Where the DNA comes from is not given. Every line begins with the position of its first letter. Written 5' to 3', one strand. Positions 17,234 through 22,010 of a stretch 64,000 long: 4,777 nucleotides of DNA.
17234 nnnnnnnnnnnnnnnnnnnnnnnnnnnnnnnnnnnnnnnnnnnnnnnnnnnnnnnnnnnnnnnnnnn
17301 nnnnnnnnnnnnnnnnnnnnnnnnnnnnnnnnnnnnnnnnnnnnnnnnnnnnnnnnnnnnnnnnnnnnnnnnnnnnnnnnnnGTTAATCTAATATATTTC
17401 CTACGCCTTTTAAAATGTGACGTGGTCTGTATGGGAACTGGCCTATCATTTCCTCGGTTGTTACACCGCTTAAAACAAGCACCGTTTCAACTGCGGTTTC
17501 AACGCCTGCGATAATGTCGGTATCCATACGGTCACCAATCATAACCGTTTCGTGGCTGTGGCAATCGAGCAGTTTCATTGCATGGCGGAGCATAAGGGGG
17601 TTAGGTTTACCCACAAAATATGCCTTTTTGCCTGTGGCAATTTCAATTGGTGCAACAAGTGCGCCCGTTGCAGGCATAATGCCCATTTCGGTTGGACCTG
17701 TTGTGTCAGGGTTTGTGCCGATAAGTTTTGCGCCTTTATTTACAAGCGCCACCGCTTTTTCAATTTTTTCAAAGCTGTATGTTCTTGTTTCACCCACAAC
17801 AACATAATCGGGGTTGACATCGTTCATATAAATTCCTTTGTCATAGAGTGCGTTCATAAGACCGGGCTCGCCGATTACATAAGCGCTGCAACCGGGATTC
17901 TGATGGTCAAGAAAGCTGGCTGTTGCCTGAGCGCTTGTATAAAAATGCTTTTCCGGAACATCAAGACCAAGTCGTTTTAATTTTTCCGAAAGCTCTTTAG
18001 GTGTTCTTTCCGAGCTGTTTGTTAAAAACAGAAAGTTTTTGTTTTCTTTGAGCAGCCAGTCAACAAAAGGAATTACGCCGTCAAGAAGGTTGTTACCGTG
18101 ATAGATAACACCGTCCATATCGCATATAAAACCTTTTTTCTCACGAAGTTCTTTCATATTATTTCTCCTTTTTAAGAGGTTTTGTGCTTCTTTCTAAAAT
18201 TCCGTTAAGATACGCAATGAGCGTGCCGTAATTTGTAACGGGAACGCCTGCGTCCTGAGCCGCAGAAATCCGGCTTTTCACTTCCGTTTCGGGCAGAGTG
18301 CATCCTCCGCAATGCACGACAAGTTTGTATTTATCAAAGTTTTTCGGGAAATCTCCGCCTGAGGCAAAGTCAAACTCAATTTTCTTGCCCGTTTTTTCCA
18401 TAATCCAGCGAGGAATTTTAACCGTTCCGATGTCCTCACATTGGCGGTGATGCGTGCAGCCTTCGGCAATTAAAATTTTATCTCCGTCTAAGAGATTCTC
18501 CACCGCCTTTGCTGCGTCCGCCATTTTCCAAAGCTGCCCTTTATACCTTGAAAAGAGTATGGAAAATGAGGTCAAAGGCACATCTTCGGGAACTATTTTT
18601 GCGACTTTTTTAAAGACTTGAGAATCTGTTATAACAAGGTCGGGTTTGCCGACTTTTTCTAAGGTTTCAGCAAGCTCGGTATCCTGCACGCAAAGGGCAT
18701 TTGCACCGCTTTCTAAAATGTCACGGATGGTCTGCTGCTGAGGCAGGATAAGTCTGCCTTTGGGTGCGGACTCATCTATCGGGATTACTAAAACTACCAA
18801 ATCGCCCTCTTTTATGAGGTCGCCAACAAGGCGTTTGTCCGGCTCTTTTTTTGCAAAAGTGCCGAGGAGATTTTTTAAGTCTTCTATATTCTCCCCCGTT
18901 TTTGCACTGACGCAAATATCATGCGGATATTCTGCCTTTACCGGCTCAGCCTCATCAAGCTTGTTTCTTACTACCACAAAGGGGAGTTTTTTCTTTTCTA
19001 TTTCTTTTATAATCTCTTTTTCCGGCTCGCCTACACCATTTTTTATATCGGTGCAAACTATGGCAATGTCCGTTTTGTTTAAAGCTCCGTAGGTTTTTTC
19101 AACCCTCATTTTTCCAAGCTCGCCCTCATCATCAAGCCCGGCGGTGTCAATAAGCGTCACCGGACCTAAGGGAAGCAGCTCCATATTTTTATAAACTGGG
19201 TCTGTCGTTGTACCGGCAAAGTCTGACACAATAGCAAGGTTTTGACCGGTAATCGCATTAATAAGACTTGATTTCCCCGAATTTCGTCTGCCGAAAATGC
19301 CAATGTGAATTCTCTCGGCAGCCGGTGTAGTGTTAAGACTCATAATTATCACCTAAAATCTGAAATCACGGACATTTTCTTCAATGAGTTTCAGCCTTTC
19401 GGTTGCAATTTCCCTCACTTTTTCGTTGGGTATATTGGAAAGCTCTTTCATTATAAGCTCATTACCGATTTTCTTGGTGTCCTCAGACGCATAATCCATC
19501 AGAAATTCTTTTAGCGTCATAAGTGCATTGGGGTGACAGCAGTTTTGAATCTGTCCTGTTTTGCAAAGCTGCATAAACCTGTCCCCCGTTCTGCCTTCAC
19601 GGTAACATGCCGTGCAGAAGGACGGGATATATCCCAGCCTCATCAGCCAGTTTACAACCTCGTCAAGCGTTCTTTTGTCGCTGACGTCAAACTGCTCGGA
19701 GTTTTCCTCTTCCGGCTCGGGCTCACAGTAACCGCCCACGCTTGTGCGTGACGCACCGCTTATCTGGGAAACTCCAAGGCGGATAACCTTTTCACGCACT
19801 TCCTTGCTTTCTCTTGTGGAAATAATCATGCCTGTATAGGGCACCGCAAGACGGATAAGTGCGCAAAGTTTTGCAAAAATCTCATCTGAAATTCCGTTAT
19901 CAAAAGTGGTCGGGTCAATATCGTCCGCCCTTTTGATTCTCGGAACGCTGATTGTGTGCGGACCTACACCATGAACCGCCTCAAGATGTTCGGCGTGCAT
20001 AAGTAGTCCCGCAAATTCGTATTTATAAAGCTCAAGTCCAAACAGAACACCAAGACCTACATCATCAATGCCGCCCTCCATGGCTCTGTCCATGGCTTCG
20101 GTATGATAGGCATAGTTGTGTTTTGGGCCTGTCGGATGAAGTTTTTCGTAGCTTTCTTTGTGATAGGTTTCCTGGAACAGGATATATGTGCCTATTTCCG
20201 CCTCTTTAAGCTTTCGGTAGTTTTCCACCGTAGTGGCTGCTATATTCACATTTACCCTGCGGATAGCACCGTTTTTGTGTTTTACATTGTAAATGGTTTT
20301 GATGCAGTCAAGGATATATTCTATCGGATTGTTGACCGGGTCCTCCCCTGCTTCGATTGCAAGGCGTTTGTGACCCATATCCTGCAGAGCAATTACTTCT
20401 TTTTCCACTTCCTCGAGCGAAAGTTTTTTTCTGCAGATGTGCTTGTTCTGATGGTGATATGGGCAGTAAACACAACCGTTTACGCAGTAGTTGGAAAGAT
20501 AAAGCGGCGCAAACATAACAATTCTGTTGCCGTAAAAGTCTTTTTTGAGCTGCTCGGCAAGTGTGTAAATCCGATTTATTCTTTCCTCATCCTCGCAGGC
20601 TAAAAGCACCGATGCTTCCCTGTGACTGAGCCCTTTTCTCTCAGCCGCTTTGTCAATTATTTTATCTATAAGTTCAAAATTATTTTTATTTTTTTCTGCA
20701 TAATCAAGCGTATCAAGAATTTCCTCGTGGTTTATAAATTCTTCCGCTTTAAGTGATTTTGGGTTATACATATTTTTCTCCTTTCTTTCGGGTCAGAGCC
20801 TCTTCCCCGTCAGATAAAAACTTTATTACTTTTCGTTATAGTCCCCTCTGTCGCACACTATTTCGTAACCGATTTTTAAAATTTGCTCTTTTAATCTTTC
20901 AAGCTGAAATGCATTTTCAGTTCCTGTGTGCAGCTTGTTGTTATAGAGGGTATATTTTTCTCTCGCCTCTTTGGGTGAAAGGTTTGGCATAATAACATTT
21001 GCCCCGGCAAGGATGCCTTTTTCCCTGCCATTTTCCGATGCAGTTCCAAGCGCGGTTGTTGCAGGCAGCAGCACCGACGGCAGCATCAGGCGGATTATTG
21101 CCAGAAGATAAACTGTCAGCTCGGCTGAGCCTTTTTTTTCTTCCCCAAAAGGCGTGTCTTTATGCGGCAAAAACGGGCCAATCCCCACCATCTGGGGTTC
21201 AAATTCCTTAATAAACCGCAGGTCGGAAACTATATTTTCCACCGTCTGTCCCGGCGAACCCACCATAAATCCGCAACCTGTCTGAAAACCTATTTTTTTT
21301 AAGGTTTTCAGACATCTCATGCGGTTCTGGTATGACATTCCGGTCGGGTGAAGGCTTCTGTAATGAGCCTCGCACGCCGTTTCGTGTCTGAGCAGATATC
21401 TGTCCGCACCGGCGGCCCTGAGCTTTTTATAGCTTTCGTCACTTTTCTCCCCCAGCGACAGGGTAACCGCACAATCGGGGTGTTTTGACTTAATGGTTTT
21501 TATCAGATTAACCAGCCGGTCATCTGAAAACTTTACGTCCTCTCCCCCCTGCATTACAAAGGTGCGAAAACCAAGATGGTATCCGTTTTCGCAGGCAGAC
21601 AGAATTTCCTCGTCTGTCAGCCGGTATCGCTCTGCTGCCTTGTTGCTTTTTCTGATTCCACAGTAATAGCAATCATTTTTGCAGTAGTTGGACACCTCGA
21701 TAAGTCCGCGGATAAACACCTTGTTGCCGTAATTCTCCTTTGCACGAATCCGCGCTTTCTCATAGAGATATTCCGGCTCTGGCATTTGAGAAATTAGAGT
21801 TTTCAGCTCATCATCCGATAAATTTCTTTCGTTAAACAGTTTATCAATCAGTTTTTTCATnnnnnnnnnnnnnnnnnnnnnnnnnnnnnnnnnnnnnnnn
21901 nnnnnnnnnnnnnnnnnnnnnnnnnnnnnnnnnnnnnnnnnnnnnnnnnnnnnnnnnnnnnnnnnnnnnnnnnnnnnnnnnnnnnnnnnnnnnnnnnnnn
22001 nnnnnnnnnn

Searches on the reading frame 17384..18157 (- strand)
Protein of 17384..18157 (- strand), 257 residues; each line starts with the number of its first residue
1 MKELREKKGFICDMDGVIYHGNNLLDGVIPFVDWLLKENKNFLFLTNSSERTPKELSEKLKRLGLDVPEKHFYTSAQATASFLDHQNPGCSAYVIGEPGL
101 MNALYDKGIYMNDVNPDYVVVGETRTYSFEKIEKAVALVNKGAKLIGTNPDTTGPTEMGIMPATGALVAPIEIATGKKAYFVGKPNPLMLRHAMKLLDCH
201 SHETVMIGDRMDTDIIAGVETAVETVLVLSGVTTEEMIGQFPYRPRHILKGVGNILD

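Call 41: search_protein_families(library=ncbifam, proteins=[window:17384-18157:-], max_evalue=0.00001)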
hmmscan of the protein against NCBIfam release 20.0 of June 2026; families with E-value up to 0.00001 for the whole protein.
window:17384-18157:- (257 aa): 11 families
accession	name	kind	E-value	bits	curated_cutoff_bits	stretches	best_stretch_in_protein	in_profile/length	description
NF007762.0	PRK10444.1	equivalog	6.5e-78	261.7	368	1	8-255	4-247/250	HAD-IIA family hydrolase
TIGR01457.1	HAD-SF-IIA-hyp2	hypoth_equivalog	8.5e-70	235.1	247.65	1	8-250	2-244/249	TIGR01457 family HAD-type hydrolase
NF053752.1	TK1734_fam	exception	1.7e-51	175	475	1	9-256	2-256/260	2-phosphoglycolate phosphatase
TIGR01452.1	PGP_euk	subfamily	9.2e-46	156.5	201.95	2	115-237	131-256/279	phosphoglycolate/pyridoxal phosphate family phosphatase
TIGR01460.1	HAD-SF-IIA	subfamily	2.7e-44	151.8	100.15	1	10-231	1-246/246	HAD-IIA family hydrolase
TIGR01458.1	HAD-SF-IIA-hyp3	hypoth_equivalog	3.7e-23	82.2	175.95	1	8-231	2-226/257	TIGR01458 family HAD-type hydrolase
TIGR01459.1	HAD-SF-IIA-hyp4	hypoth_equivalog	2.8e-17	63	103.75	1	8-229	9-241/242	TIGR01459 family HAD-type hydrolase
TIGR02253.1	CTE7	subfamily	3.1e-08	33.7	169.75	1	182-231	148-197/221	TIGR02253 family HAD-type hydrolase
NF009804.0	PRK13288.1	equivalog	6.5e-08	32.3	218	1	183-256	137-207/215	pyrophosphatase PpaX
TIGR01668.1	YqeG_hyp_ppase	hypoth_equivalog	1e-07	31.6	89.1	1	183-237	90-144/170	YqeG family HAD IIIA-type phosphatase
TIGR01662.1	HAD-SF-IIIA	subfamily_domain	2.9e-06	27.4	44.6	0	183-229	92-139/141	HAD-IIIA family hydrolase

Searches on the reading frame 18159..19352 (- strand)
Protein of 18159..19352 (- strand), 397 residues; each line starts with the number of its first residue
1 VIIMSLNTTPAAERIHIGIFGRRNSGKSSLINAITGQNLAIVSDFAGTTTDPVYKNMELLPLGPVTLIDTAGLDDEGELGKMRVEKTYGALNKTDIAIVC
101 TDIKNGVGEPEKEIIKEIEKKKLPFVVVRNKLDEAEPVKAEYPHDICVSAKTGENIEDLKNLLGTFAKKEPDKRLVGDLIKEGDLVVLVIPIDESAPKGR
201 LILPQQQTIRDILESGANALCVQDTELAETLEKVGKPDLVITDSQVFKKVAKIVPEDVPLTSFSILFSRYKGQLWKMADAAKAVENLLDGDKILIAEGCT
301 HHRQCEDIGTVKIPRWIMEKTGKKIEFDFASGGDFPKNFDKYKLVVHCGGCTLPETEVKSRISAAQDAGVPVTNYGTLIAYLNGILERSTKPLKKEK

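Call 41: search_protein_families(library=ncbifam, proteins=[window:18159-19352:-], max_evalue=0.00001)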
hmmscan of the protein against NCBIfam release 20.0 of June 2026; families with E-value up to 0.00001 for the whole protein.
window:18159-19352:- (397 aa): 14 families
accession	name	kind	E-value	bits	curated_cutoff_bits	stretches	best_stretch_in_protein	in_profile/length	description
TIGR03918.1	GTP_HydF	equivalog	1.6e-167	557.3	325.55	1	8-389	1-391/392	[FeFe] hydrogenase H-cluster maturation GTPase HydF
TIGR03594.1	GTPase_EngA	equivalog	1.3e-28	100.2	306.7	1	12-135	173-299/432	ribosome biogenesis GTPase Der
TIGR00450.1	mnmE_trmE_thdF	equivalog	2.7e-23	82.8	252.6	1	15-141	210-335/446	tRNA uridine-5-carboxymethylaminomethyl(34) synthesis GTPase MnmE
NF003661.0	PRK05291.1-3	equivalog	7.3e-23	81.6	380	1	15-170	217-373/448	tRNA uridine-5-carboxymethylaminomethyl(34) synthesis GTPase MnmE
TIGR00231.1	small_GTP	domain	2.9e-22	79.2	42.5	1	14-145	3-135/164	GTP-binding protein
NF000908.1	PRK00089.1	equivalog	1.7e-19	70.2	237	1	17-170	6-170/291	GTPase Era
TIGR00436.1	era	equivalog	5.4e-16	58.7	116.25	1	16-140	2-125/270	GTPase Era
NF007071.0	PRK09518.1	equivalog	6.2e-15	54.7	953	1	17-136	274-393/706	bifunctional cytidylate kinase/GTPase Der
NF002828.0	PRK03003.1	equivalog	8.3e-15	54.3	631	1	17-134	216-336/477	ribosome biogenesis GTPase Der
TIGR03156.1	GTP_HflX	equivalog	9.2e-12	44.5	216.75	1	13-163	188-347/351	GTPase HflX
TIGR03598.1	GTPase_YsxC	equivalog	3.8e-11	43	124.45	1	4-50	8-55/186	ribosome biogenesis GTP-binding protein YihA/YsxC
NF003078.0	PRK04004.1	equivalog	9.1e-07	27.8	468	1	86-141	94-147/598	translation initiation factor IF-2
NF008280.0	PRK11058.1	equivalog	1e-06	27.8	441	1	16-163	199-357/426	ribosome rescue GTPase HflX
TIGR00437.1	feoB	equivalog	2.1e-06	26.8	315.65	1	21-137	1-114/594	ferrous iron transport protein B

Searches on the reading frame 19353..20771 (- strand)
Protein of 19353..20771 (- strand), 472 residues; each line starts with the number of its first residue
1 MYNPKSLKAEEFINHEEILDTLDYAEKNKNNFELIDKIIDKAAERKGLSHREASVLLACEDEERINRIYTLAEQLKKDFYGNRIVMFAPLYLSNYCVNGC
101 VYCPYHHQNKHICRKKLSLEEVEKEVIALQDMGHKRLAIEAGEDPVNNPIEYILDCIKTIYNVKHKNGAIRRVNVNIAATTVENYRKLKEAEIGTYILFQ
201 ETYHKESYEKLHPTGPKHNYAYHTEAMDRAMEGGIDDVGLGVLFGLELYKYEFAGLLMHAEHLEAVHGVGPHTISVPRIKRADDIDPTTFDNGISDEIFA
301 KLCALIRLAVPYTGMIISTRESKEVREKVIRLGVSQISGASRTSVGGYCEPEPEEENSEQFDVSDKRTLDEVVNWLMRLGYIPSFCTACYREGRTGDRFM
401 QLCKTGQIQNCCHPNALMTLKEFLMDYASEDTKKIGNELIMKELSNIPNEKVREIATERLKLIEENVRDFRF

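Call 41: search_protein_families(library=ncbifam, proteins=[window:19353-20771:-], max_evalue=0.00001)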
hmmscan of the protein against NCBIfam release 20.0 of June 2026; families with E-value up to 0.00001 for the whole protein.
window:19353-20771:- (472 aa): 10 families
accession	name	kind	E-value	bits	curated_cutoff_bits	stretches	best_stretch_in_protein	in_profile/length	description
TIGR03955.1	rSAM_HydG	equivalog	2.3e-283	939.6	312.15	1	2-472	1-470/470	[FeFe] hydrogenase H-cluster radical SAM maturase HydG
TIGR02351.2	thiH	equivalog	4.1e-85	286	380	1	30-384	17-359/364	2-iminoacetate synthase ThiH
TIGR03910.1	pyrrolys_PylB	equivalog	2.1e-28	99.3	348.2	1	35-214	5-183/347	methylornithine synthase PylB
TIGR03956.1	rSAM_HydE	equivalog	7.1e-25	88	254.6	1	39-311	2-260/340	[FeFe] hydrogenase H-cluster radical SAM maturase HydE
TIGR04158.1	rSAM_MIA_synth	equivalog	5.3e-18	65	400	1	51-369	25-347/368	3-methyl-2-indolic acid synthase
NF005609.0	PRK07360.1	equivalog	5e-11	42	426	1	33-169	6-138/374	7,8-didemethyl-8-hydroxy-5-deazariboflavin synthase subunit CofH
TIGR03551.1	F420_cofH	equivalog_domain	3.7e-09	35.9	374.1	1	55-162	6-114/345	5-amino-6-(D-ribitylamino)uracil--L-tyrosine 4-hydroxyphenyl transferase CofH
TIGR03700.1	mena_SCO4494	equivalog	1.5e-08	34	434.55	1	38-162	1-123/351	aminofutalosine synthase MqnE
TIGR03699.1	menaquin_MqnC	equivalog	1.1e-07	31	428.1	1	61-161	13-115/342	cyclic dehypoxanthinyl futalosine synthase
NF006687.0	PRK09234.1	equivalog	1.1e-06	27.1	1018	1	25-159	469-603/849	bifunctional FO biosynthesis protein CofGH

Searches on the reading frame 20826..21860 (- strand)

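Call 41: search_protein_families(library=ncbifam, proteins=[window:20826-21860:-], max_evalue=0.00001)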
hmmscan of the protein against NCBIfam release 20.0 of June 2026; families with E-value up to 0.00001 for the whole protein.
window:20826-21860:- (344 aa): 21 families
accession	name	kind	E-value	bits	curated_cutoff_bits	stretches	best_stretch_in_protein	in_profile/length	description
TIGR03956.1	rSAM_HydE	equivalog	2.6e-165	549.7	254.6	1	4-341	1-340/340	[FeFe] hydrogenase H-cluster radical SAM maturase HydE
TIGR03910.1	pyrrolys_PylB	equivalog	2.9e-50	171.1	348.2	1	2-303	6-309/347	methylornithine synthase PylB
TIGR00433.2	bioB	equivalog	4.3e-29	101.7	225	1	16-291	5-282/307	biotin synthase BioB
TIGR03955.1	rSAM_HydG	equivalog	7.9e-21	74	312.15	1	3-176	36-216/470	[FeFe] hydrogenase H-cluster radical SAM maturase HydG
TIGR02351.2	thiH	equivalog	1.7e-20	73.4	380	1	5-185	26-208/364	2-iminoacetate synthase ThiH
TIGR03699.1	menaquin_MqnC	equivalog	7.2e-17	61.2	428.1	1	14-288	3-295/342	cyclic dehypoxanthinyl futalosine synthase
TIGR03551.1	F420_cofH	equivalog_domain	5.9e-15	54.9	374.1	1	15-264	2-272/345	5-amino-6-(D-ribitylamino)uracil--L-tyrosine 4-hydroxyphenyl transferase CofH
TIGR03957.1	rSAM_HmdB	equivalog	6e-15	55.2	320.9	1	28-289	17-277/317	5,10-methenyltetrahydromethanopterin hydrogenase cofactor biosynthesis protein HmdB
TIGR00423.1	TIGR00423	subfamily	3.5e-14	52.8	260.25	1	54-132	9-87/310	CofH family radical SAM protein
NF005609.0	PRK07360.1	equivalog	3e-12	46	426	1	2-260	9-291/374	7,8-didemethyl-8-hydroxy-5-deazariboflavin synthase subunit CofH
NF006308.0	PRK08508.1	equivalog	3.9e-10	39.4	377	1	57-261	14-218/279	biotin synthase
TIGR03700.1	mena_SCO4494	equivalog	4.9e-10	38.9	434.55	1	5-132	2-130/351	aminofutalosine synthase MqnE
NF006276.0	PRK08444.1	equivalog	1e-09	37.9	560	1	3-132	2-131/353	aminofutalosine synthase MqnE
NF006687.0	PRK09234.1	equivalog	1.4e-09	36.7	1018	1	12-132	490-613/849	bifunctional FO biosynthesis protein CofGH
TIGR03550.1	F420_cofG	equivalog_domain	6.2e-09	35.5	213.35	1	44-110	2-64/322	7,8-didemethyl-8-hydroxy-5-deazariboflavin synthase CofG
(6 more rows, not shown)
